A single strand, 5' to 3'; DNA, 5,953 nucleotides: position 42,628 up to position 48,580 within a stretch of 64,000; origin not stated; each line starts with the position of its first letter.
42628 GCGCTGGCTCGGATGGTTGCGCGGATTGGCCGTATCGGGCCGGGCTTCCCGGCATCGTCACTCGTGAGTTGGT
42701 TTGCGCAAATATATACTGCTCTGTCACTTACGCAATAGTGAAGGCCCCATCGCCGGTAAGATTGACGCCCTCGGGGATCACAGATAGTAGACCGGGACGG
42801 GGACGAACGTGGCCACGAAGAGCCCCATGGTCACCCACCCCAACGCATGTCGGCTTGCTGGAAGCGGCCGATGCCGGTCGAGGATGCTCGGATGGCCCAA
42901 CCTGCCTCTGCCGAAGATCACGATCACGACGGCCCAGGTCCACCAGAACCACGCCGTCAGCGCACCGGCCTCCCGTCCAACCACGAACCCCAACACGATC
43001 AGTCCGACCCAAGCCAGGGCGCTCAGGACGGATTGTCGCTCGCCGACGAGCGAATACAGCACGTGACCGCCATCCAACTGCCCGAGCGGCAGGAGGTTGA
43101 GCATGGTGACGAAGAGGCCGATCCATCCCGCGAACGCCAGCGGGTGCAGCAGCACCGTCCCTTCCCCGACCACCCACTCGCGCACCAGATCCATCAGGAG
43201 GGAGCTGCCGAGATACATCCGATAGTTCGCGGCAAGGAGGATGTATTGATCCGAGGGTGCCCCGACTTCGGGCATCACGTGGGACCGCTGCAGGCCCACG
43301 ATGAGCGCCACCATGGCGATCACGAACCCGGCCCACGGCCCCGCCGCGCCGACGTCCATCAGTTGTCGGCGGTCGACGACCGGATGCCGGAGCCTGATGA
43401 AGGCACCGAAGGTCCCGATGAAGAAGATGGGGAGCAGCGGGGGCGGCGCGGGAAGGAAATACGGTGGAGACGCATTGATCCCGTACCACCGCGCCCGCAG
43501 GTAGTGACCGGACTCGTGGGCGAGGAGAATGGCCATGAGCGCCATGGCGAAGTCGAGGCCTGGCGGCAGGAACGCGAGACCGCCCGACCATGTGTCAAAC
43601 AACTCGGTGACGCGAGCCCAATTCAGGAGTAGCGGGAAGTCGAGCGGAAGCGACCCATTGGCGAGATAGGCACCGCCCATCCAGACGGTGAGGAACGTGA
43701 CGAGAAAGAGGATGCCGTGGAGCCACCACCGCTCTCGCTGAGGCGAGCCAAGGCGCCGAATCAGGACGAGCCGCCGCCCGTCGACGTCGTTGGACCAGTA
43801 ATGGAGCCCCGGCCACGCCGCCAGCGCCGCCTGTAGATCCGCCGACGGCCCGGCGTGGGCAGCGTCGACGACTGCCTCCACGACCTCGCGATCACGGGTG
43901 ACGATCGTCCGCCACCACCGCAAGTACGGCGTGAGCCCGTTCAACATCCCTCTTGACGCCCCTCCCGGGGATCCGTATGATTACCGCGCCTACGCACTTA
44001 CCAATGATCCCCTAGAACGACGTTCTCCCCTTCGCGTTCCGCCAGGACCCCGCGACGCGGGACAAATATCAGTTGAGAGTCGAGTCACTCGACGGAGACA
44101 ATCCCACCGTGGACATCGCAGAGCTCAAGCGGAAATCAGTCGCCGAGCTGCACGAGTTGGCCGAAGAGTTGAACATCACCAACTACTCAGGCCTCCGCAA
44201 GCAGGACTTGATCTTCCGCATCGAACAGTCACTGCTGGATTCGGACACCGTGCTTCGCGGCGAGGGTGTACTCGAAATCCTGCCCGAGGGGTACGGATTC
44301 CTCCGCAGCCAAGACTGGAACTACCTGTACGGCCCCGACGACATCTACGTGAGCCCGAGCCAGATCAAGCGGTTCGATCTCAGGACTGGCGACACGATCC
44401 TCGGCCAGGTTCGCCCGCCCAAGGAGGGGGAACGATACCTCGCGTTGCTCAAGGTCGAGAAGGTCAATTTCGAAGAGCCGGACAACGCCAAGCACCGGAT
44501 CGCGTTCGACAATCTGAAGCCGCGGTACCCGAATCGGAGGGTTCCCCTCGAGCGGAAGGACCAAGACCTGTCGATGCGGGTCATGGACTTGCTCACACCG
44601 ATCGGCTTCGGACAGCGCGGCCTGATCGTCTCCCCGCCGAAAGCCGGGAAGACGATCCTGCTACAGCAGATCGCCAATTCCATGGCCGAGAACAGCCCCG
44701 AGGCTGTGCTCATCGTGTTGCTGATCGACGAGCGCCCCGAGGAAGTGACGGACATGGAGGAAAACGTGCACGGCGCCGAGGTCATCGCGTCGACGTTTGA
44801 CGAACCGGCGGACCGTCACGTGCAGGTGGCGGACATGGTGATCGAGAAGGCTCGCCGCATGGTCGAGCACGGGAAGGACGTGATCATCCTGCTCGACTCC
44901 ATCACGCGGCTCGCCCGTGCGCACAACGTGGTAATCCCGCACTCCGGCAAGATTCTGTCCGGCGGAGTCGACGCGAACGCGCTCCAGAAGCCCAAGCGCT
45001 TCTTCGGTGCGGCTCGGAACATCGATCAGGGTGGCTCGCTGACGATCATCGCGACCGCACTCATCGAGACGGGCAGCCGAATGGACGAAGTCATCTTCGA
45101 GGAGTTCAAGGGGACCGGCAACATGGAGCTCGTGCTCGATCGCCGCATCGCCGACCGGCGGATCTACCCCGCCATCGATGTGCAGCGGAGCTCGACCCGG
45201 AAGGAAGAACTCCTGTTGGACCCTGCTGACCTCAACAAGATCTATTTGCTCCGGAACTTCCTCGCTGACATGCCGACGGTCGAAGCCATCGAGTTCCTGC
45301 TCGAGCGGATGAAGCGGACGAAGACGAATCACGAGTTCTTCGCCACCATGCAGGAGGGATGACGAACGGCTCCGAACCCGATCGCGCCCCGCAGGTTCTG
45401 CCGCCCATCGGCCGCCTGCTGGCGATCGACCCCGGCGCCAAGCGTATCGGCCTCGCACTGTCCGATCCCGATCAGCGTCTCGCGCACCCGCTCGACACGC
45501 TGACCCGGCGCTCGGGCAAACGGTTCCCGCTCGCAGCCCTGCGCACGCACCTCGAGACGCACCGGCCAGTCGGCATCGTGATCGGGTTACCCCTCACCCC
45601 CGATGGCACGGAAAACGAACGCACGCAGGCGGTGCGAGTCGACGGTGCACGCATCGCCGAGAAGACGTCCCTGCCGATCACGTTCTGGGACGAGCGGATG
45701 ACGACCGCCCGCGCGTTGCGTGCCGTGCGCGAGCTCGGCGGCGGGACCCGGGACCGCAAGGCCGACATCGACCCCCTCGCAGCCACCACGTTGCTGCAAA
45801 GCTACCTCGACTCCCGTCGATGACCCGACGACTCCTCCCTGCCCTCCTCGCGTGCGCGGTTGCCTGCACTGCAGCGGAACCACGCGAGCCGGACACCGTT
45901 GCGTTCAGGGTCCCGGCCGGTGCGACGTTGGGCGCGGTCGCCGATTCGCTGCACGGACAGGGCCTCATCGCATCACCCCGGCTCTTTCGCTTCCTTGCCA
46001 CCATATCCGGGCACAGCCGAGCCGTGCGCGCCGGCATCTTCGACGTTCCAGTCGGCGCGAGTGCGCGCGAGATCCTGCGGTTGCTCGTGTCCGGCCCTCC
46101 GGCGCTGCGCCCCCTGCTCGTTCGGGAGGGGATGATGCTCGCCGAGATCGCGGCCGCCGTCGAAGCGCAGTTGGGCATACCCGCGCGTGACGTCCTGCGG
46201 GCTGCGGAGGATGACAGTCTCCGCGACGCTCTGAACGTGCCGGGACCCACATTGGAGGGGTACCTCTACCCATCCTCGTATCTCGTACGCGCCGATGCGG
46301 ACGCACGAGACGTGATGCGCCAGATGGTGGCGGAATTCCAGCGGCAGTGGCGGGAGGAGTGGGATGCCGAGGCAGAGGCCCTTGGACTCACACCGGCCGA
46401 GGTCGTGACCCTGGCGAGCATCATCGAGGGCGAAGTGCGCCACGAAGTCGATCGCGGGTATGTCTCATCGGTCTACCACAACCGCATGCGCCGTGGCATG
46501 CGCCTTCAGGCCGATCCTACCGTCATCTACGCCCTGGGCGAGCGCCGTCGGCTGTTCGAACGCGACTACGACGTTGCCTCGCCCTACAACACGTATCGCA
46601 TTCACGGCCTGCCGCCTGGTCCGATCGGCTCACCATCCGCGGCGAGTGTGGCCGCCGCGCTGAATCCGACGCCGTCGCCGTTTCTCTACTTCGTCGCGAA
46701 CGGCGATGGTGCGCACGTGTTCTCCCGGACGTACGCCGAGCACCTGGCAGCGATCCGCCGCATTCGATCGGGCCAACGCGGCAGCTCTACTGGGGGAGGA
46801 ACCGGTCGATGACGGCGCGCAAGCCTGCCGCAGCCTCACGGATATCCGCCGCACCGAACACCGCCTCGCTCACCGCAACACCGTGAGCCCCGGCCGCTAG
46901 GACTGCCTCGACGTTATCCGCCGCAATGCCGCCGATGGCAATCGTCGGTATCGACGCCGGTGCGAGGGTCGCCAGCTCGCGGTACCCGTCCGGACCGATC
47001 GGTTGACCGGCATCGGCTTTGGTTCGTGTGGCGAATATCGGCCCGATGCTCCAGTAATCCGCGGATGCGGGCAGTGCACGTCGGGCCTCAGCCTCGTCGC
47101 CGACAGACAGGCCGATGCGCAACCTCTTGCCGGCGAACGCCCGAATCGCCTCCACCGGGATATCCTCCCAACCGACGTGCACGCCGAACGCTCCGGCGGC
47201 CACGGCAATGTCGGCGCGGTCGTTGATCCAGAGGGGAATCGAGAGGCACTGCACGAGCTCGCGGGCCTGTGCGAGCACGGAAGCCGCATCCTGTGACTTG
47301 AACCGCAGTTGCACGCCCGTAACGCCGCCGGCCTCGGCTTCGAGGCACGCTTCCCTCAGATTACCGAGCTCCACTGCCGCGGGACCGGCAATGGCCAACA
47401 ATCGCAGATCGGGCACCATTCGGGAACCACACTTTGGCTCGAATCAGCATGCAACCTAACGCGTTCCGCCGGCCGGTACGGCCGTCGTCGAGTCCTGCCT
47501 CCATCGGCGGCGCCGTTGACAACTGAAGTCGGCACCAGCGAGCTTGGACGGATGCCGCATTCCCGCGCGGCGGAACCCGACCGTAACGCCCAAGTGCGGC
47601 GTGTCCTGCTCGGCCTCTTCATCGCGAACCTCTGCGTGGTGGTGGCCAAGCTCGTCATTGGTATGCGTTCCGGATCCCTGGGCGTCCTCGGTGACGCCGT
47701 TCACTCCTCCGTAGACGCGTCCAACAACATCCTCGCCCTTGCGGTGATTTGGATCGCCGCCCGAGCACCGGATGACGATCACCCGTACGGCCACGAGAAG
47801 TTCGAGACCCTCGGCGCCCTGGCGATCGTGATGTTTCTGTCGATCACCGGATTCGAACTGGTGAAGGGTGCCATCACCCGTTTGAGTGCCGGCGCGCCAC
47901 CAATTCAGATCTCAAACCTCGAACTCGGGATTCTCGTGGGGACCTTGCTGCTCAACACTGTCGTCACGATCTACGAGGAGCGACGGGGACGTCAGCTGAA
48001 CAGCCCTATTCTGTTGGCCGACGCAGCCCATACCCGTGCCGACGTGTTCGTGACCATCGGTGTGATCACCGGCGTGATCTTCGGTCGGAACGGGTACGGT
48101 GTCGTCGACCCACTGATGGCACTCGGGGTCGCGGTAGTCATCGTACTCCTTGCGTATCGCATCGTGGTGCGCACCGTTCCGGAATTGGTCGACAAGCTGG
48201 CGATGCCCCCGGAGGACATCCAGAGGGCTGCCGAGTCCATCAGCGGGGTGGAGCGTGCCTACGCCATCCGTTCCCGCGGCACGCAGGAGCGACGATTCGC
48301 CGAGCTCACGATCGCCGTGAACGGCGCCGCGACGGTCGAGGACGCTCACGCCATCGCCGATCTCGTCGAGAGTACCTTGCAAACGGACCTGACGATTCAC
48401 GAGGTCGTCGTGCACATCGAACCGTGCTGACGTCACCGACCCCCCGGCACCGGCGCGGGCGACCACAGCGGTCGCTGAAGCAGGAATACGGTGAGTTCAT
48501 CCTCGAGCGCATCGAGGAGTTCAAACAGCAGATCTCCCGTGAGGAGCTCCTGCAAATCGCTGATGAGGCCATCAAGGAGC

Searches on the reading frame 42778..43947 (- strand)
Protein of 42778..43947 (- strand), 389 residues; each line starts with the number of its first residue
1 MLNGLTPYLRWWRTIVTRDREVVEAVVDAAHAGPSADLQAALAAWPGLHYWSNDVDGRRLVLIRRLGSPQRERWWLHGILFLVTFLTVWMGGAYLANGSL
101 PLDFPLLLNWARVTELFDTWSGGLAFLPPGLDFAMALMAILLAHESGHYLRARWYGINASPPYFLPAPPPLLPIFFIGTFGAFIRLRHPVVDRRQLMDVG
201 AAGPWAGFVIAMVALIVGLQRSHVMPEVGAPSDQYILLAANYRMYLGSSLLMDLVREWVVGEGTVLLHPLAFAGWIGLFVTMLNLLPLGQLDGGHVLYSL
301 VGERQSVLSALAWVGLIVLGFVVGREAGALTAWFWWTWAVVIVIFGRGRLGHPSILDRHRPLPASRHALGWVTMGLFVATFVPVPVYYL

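Call 60: search_protein_families(library=pfam, proteins=[window:42778-43947:-], max_evalue=0.000001)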
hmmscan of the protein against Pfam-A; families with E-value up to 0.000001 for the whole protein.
window:42778-43947:- (389 aa): 1 family
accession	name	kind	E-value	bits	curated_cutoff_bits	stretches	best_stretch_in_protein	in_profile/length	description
PF02163.28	Peptidase_M50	-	3.4e-22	79.3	27.2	1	133-305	2-198/221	Peptidase family M50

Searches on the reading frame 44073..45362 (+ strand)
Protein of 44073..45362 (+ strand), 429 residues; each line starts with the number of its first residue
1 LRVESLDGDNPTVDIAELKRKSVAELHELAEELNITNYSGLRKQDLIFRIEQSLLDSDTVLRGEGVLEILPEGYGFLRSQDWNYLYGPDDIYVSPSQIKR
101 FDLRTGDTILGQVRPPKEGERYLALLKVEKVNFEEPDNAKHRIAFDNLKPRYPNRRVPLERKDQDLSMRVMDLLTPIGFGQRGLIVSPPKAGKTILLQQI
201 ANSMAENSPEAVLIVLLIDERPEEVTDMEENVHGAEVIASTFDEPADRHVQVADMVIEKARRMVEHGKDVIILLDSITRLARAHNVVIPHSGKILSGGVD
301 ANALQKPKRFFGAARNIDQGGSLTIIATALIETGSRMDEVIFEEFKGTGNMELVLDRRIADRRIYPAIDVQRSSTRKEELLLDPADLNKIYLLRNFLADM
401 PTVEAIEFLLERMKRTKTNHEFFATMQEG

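Call 60: search_protein_families(library=pfam, proteins=[window:44073-45362:+], max_evalue=0.000001)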
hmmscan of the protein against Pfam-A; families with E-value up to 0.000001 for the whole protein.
window:44073-45362:+ (429 aa): 3 families
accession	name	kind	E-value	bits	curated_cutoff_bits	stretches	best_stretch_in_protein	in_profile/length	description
PF07497.18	Rho_RNA_bind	-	3.1e-34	117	27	1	64-137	2-73/73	Rho termination factor, RNA-binding domain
PF00006.31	ATP-synt_ab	-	1.8e-28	100.1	29.5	1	168-374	2-212/213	ATP synthase alpha/beta family, nucleotide-binding domain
PF07498.18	Rho_N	-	7.1e-16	58.3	24.9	1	17-54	1-38/43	Rho termination factor, N-terminal domain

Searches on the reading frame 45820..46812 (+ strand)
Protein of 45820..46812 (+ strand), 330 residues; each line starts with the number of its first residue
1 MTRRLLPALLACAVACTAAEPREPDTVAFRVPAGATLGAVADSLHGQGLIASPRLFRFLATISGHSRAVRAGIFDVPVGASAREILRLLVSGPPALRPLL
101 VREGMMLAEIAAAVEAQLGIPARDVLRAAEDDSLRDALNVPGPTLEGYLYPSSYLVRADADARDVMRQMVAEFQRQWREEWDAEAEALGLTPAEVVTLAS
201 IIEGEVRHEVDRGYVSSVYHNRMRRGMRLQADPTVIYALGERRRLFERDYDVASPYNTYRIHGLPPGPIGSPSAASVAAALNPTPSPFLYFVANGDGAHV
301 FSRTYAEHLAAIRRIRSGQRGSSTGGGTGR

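Call 60: search_protein_families(library=pfam, proteins=[window:45820-46812:+], max_evalue=0.000001)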
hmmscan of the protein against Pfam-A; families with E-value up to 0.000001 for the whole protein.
window:45820-46812:+ (330 aa): 1 family
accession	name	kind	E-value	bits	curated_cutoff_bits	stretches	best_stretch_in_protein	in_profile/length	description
PF02618.21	YceG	-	1.8e-81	274.1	32.4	1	29-313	1-274/275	YceG-like family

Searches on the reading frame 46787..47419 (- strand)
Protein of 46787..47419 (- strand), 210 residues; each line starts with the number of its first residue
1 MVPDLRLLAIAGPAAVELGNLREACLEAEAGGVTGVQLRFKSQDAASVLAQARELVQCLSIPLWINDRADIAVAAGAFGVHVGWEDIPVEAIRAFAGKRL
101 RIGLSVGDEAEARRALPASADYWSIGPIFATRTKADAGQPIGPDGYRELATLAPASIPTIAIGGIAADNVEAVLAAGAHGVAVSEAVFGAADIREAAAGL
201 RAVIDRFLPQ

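Call 60: search_protein_families(library=pfam, proteins=[window:46787-47419:-], max_evalue=0.000001)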
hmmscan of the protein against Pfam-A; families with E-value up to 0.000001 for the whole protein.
window:46787-47419:- (210 aa): 1 family
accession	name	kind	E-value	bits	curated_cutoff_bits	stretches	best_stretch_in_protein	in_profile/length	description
PF02581.23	TMP-TENI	-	5.6e-47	159.9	27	1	9-187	3-180/180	Thiamine monophosphate synthase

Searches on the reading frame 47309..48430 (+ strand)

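Call 60: search_protein_families(library=pfam, proteins=[window:47309-48430:+], max_evalue=0.000001)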
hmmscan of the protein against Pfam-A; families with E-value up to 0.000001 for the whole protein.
window:47309-48430:+ (373 aa): 2 families
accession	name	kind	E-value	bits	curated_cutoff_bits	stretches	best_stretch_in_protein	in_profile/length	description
PF01545.26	Cation_efflux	-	1.2e-40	139.8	26.6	1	104-294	5-198/198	Cation efflux family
PF16916.11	ZT_dimer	-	2.7e-16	59.8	26.7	1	302-373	7-78/78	Dimerisation domain of Zinc Transporter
